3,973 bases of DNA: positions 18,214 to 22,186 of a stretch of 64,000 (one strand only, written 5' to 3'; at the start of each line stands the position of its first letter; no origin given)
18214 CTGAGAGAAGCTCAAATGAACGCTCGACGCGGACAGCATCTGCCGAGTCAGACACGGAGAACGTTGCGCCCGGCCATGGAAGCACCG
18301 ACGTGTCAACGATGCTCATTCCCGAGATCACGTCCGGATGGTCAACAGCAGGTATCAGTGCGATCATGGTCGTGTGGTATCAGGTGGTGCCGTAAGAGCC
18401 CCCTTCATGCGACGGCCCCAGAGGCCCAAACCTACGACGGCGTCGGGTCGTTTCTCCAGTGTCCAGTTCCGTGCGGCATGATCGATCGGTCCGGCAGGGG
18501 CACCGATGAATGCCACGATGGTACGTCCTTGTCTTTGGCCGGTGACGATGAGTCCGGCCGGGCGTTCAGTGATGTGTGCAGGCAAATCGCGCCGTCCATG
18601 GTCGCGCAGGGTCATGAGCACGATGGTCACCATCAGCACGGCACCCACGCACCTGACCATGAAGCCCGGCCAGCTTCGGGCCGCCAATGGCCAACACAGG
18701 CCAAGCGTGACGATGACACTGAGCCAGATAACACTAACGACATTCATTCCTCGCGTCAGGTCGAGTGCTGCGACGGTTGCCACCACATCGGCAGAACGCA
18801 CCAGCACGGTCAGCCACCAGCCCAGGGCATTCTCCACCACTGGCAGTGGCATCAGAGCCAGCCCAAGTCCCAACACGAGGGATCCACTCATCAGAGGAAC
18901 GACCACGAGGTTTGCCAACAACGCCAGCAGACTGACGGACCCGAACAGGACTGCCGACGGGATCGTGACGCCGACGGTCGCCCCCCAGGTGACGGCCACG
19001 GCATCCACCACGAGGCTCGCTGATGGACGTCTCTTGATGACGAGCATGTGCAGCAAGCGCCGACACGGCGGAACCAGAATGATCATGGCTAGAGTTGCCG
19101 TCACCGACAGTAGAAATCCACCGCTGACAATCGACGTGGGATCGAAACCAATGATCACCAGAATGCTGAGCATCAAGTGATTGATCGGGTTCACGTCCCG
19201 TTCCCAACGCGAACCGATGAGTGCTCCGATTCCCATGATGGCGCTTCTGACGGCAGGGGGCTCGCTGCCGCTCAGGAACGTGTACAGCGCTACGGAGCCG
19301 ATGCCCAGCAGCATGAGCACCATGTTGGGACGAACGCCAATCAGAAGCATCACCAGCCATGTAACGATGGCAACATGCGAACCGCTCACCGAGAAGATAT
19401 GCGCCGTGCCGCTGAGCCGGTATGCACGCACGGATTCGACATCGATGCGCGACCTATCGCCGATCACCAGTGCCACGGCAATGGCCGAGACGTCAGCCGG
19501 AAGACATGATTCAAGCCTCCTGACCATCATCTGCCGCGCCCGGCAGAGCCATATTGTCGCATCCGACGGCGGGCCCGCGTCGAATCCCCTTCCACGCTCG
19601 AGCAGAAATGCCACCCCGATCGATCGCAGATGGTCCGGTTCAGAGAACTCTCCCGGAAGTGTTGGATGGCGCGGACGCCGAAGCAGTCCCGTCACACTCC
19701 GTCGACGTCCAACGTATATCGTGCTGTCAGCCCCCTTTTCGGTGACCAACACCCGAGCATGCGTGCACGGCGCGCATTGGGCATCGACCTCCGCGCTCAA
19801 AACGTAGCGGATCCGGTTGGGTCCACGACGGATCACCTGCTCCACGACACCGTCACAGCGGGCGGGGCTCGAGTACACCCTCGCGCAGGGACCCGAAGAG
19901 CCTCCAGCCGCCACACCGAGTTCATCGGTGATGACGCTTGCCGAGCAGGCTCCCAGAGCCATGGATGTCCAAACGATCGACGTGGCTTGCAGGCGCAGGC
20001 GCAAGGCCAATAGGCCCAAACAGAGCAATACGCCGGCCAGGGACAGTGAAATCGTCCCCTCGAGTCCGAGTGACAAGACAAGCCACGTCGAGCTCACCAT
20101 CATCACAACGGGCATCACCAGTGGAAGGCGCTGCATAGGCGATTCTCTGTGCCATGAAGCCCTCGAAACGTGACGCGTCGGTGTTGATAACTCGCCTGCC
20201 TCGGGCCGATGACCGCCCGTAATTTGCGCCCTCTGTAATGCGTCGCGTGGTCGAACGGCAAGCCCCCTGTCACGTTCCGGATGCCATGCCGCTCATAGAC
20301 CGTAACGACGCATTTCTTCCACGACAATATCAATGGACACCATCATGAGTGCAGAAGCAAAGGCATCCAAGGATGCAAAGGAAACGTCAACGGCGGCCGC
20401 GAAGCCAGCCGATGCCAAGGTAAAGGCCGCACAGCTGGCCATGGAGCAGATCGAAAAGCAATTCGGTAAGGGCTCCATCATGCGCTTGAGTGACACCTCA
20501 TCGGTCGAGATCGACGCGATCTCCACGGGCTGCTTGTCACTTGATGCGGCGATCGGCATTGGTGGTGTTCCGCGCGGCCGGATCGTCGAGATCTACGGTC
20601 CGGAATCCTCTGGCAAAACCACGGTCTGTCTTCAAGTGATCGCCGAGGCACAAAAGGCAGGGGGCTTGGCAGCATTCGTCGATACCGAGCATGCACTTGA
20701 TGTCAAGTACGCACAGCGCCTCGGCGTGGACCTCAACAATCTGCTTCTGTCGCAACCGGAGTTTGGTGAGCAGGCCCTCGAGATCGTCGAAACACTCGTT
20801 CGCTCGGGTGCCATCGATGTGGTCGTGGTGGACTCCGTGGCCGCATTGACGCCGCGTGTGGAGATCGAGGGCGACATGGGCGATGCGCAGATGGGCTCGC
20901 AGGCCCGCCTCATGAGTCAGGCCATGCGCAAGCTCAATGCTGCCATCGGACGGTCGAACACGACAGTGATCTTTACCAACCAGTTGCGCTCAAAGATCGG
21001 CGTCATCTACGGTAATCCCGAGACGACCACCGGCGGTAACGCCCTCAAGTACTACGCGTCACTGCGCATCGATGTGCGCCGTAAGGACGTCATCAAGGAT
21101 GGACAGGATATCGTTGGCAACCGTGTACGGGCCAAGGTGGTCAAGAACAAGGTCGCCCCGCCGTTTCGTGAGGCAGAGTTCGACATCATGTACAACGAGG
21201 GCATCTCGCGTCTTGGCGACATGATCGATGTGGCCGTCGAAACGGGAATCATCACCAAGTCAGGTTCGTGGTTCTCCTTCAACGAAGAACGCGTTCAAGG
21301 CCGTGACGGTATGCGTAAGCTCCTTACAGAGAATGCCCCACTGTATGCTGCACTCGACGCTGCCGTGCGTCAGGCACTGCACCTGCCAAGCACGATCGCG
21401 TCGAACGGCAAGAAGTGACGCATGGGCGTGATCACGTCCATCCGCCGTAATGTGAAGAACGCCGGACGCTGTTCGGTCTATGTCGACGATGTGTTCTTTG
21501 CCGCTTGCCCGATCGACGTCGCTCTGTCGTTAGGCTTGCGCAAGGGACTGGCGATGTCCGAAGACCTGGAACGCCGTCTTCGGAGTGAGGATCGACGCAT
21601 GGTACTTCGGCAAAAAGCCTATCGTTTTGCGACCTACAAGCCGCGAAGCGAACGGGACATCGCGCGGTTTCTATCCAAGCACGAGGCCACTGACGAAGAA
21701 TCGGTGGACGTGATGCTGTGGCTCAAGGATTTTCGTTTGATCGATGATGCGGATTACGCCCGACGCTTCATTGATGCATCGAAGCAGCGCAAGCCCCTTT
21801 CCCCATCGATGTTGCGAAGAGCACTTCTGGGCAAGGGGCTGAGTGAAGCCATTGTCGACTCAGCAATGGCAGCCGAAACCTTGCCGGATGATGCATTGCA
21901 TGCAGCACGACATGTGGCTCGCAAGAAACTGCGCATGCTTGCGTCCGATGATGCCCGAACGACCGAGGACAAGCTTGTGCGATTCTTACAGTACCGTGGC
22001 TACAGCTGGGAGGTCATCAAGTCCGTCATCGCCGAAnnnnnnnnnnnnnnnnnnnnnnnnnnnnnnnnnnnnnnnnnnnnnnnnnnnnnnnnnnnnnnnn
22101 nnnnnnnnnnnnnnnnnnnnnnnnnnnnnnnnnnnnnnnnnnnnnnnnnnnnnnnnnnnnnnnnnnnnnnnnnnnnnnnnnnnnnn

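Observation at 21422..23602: RecX fused in frame to a membrane anchor, PD40 beta-propeller repeats and an OmpA-like peptidoglycan-binding domain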

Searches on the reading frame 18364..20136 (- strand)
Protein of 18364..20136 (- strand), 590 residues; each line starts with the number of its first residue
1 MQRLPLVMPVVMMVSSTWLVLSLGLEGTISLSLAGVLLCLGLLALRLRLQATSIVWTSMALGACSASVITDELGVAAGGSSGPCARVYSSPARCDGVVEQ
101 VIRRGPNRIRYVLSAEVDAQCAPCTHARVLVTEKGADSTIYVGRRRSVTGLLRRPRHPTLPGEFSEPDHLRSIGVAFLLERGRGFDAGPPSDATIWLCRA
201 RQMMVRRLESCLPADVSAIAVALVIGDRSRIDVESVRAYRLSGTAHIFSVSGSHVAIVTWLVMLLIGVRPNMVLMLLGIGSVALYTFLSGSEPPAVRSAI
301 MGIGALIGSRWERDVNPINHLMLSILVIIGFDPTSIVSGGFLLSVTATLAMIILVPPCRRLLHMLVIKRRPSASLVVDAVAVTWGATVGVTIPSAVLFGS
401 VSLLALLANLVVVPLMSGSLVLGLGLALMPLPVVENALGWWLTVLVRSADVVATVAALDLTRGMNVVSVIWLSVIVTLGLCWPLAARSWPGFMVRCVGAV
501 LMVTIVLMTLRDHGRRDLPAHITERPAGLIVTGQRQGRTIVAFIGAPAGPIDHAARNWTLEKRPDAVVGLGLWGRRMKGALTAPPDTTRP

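Call 38: search_protein_families(library=pfam, proteins=[window:18364-20136:-], max_evalue=0.001)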
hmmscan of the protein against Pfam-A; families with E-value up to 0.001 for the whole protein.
window:18364-20136:- (590 aa): 2 families
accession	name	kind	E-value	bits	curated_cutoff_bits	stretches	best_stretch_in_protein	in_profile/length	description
PF03772.21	Competence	-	1.5e-43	149.6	23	1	223-485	1-265/270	Competence protein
PF13567.11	DUF4131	-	2.2e-11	44.2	31.6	1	30-178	8-156/165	Domain of unknown function (DUF4131)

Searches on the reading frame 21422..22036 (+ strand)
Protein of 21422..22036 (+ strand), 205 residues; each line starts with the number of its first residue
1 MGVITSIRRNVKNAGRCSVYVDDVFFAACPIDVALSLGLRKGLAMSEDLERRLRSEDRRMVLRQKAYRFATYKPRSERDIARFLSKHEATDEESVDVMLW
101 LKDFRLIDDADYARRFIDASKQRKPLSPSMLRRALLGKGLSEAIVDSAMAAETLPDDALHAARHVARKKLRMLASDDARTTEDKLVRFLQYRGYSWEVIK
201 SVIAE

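Call 41: find_homologous_proteins(query=window:21422-22036:+, max_evalue=0.000001)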
Query window:21422-22036:+ (205 aa): 26 proteins with E <= 0.000001 among 739 candidates.
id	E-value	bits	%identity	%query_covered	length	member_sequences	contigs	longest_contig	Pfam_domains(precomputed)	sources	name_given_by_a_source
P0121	2.5e-96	339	78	100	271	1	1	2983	PF02631.23,PF21981.3,PF21982.3,PF27462.1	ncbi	ncbi:MAG: regulatory protein RecX, partial [Candidatus Kapaibacterium sp.]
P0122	1.6e-73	265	60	100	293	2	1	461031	PF02631.23,PF21981.3,PF21982.3,PF27462.1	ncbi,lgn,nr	ncbi:MAG: RecX family transcriptional regulator [Ignavibacteria bacterium]|nr:RecX family transcript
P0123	1.8e-72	261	65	100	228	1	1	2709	PF02631.23,PF21981.3,PF21982.3,PF27462.1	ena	-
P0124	1.2e-71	259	61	100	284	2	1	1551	PF02631.23,PF21981.3,PF21982.3,PF27462.1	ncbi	-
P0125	3.8e-69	250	61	99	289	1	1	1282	PF02631.23,PF21981.3,PF21982.3,PF27462.1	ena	-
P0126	1.1e-66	242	58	99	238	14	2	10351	PF02631.23,PF21981.3,PF21982.3,PF27462.1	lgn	-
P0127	2.6e-59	218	51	100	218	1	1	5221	PF02631.23,PF21981.3,PF21982.3,PF27462.1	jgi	jgi:regulatory protein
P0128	4.8e-57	211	53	95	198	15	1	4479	PF02631.23,PF21981.3,PF21982.3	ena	-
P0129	2.9e-56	208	54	90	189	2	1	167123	PF02631.23,PF21981.3,PF21982.3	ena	-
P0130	3.5e-56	208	68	71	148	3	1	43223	PF02631.23,PF21982.3,PF27462.1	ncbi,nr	ncbi:MAG TPA: hypothetical protein DIS79_07020, partial [Bacteroidetes bacterium]|nr:hypothetical pr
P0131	5.4e-56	208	49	100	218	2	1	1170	PF02631.23,PF21981.3,PF21982.3,PF27462.1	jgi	jgi:regulatory protein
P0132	2.1e-54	202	56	88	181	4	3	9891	PF02631.23,PF21981.3,PF21982.3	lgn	-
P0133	3.6e-53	198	56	88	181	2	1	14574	PF02631.23,PF21981.3,PF21982.3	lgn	-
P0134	4.8e-53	198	54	90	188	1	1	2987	PF02631.23,PF21981.3,PF21982.3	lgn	-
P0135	1.7e-52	196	54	90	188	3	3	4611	PF02631.23,PF21981.3,PF21982.3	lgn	-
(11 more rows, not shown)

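Call 52: search_protein_representatives(protein=window:21422-22036:+)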
Query: 205 residues. Proteins with E-value up to 0.001 (for the whole library): 6240; up to 1e-10: 1047; up to 1e-30: 22. The best 150 are listed.
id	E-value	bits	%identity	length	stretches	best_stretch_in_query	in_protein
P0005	5.9e-102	355.8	82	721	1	1-205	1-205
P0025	9.6e-74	263.8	61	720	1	1-205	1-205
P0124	3.8e-72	258.6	61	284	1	1-205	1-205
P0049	4.4e-70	251.9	60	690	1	3-205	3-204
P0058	2.0e-62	226.9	55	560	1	1-204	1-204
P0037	1.3e-61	224.2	54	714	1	1-203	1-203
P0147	4.0e-57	209.6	52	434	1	1-204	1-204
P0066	1.0e-56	208.3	53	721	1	1-203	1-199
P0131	1.7e-56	207.5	49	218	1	2-204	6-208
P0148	4.1e-53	196.5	53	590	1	20-205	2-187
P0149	3.3e-52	193.6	49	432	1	1-203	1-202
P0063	4.2e-52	193.2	50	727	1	1-203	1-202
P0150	3.7e-51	190.2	45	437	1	2-203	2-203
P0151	2.1e-44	168.1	44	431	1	1-203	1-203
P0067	6.7e-44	166.5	42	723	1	1-204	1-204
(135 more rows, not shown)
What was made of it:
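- On RecX family: Outside this clade, RecX representatives are 200-240 aa (call 52).
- Closest known: RecX. Different: Canonical RecX is a free cytoplasmic protein of 150-270 aa. Of the 150 best representatives in an exhaustive search, nearly all outside this clade are 200-240 aa (call 52).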
